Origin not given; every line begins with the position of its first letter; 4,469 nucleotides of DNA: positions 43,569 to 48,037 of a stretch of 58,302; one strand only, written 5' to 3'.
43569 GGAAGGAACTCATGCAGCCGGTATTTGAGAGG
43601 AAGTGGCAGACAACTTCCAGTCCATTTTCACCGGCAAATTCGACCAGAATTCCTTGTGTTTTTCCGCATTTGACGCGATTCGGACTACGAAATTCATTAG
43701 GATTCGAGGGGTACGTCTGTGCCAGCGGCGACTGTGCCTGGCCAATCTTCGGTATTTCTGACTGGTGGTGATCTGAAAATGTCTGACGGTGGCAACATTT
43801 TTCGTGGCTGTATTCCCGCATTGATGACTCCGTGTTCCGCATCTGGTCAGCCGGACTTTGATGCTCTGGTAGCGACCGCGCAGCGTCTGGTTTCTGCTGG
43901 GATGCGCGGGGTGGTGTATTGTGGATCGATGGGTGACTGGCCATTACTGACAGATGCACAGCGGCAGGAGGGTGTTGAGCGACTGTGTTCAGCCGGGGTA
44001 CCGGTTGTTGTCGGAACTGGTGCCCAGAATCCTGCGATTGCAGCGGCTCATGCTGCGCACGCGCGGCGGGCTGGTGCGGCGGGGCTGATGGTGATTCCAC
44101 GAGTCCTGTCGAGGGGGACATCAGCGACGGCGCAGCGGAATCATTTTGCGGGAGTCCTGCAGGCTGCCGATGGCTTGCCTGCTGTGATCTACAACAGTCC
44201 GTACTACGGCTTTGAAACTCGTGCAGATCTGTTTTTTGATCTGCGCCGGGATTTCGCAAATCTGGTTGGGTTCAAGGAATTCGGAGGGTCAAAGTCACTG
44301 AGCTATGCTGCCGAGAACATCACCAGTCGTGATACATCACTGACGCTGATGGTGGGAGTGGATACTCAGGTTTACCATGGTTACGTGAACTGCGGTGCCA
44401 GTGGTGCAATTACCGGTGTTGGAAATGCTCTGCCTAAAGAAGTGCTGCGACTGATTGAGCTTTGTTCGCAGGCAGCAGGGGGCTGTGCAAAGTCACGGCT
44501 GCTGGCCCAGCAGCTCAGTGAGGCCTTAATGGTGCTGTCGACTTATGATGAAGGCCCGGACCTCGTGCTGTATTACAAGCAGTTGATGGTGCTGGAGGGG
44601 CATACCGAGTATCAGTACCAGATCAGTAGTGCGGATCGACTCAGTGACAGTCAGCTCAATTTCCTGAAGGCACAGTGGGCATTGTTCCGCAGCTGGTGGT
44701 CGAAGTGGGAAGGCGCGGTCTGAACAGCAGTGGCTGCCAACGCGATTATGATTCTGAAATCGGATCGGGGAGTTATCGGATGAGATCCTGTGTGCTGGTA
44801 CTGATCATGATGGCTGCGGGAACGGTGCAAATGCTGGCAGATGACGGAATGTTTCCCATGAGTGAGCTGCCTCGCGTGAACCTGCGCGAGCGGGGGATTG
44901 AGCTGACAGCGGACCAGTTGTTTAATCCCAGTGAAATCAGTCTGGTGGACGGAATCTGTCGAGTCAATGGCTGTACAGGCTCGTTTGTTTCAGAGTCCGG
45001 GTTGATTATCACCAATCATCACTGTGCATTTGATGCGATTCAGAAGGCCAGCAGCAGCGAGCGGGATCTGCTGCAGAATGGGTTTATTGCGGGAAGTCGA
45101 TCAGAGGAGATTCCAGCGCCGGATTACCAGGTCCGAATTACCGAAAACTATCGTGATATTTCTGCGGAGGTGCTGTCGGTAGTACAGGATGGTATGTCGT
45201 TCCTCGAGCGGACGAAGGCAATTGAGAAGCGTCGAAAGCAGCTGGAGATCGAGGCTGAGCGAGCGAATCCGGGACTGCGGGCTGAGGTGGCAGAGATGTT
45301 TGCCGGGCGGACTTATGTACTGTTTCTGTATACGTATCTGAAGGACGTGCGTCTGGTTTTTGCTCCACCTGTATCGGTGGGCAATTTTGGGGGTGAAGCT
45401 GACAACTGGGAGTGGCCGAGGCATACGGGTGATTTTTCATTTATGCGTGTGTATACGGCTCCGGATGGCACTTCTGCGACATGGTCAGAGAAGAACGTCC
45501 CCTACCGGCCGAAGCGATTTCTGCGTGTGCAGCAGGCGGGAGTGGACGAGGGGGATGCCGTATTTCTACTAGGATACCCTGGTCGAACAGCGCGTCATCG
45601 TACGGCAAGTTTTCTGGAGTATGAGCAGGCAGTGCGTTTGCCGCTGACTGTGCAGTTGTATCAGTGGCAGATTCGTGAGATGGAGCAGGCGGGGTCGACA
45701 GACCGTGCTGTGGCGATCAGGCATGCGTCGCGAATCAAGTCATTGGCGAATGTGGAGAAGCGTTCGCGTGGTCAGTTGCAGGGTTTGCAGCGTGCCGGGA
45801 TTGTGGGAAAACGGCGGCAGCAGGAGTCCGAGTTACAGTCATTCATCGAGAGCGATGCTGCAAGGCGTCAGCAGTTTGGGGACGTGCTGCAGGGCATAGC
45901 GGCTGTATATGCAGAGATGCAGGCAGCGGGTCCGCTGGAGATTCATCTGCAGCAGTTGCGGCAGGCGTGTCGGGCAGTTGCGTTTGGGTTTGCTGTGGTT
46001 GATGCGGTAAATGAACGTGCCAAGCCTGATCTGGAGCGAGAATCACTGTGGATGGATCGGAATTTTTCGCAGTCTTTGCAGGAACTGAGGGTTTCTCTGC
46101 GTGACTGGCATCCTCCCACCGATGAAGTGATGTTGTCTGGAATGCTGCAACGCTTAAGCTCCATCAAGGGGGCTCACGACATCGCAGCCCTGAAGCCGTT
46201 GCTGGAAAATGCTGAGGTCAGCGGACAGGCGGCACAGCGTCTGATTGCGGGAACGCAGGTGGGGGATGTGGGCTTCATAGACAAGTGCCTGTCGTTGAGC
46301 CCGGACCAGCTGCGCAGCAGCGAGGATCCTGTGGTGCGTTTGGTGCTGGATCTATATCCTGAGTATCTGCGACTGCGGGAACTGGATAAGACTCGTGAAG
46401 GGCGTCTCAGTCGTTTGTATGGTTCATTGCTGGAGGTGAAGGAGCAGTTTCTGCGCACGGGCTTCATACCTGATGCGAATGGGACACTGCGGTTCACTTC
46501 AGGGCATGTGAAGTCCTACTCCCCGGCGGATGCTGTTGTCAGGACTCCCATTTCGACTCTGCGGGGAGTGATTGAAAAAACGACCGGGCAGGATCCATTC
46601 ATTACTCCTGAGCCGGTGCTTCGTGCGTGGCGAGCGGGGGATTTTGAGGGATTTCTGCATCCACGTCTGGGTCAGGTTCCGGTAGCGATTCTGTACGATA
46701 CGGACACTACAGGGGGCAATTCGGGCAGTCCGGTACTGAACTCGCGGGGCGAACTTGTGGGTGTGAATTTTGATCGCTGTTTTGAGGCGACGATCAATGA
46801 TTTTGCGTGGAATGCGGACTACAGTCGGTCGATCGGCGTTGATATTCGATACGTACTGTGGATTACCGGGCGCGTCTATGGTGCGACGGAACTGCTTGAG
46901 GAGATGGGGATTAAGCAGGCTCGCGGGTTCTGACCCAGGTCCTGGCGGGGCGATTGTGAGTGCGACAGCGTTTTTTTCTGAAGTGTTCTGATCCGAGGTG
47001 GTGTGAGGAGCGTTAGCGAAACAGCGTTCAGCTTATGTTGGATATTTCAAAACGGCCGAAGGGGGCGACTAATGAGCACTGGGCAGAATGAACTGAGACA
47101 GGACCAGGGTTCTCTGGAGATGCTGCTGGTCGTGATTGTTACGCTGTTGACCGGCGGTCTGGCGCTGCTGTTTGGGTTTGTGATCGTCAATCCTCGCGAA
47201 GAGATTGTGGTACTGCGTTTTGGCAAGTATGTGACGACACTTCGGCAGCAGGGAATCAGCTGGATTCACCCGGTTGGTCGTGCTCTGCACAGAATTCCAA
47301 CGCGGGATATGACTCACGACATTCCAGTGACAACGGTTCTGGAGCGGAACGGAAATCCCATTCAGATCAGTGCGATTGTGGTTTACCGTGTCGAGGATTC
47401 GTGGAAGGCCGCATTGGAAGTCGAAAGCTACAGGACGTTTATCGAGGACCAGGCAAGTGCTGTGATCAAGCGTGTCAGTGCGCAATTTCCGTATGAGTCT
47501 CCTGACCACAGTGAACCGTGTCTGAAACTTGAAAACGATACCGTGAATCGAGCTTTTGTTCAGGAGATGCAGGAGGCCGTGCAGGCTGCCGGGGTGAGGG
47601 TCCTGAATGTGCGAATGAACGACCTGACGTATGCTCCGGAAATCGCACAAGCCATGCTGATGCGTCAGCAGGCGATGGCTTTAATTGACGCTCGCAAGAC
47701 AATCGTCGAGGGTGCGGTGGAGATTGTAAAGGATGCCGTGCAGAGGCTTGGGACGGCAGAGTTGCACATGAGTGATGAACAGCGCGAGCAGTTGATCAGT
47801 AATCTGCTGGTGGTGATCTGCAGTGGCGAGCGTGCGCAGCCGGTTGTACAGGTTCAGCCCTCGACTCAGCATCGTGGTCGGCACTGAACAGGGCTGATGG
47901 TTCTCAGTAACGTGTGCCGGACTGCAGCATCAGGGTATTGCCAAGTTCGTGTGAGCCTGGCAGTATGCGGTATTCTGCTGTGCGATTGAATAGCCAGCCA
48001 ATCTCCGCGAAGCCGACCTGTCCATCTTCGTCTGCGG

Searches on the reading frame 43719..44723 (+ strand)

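Call 67: search_protein_families(library=pfam, proteins=[window:43719-44723:+], max_evalue=0.001)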
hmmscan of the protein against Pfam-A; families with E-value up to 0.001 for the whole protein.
window:43719-44723:+ (334 aa): 1 family
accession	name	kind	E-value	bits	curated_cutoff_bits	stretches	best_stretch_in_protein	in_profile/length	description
PF00701.28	DHDPS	-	5.3e-24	84.9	22.1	1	28-268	2-238/289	Dihydrodipicolinate synthetase family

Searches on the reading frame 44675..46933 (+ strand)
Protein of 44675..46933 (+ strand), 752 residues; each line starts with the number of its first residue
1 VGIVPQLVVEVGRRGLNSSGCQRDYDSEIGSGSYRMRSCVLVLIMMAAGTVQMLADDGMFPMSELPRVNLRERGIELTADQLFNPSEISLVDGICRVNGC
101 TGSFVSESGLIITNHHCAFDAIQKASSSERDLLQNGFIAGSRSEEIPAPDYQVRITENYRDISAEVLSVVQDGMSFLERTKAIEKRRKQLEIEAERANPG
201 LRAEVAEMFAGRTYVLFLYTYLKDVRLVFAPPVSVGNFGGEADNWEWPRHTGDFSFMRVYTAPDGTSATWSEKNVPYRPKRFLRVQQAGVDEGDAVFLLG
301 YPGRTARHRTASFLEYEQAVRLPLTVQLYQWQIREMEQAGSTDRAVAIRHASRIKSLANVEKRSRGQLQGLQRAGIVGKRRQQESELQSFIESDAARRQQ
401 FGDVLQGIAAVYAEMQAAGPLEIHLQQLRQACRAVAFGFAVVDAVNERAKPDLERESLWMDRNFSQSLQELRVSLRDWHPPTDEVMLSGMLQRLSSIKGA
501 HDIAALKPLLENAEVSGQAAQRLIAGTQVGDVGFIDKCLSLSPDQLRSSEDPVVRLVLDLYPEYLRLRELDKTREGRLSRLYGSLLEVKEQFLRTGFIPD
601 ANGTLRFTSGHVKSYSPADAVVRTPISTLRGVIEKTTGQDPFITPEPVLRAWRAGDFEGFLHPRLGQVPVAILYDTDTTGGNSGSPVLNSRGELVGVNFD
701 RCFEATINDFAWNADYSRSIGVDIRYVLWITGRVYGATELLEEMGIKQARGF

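Call 67: search_protein_families(library=pfam, proteins=[window:44675-46933:+], max_evalue=0.001)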
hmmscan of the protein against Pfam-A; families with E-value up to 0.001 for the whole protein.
window:44675-46933:+ (752 aa): 3 families
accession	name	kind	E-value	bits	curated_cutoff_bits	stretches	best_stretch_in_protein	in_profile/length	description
PF10459.15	Peptidase_S46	-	2.1e-188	628.7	22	1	55-745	1-697/698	Peptidase S46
PF13365.12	Trypsin_2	-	8.1e-11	43.3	27.6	1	664-697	111-144/144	Trypsin-like peptidase domain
PF00089.32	Trypsin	-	6e-06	26.7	20.6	0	675-699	172-196/220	Trypsin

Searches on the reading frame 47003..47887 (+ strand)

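Call 67: search_protein_families(library=pfam, proteins=[window:47003-47887:+], max_evalue=0.001)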
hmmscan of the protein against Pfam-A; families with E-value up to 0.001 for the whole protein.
window:47003-47887:+ (294 aa): 1 family
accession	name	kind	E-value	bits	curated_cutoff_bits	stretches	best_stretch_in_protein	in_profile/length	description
PF01145.31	Band_7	-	7e-27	95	23.6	1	61-233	2-170/176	SPFH domain / Band 7 family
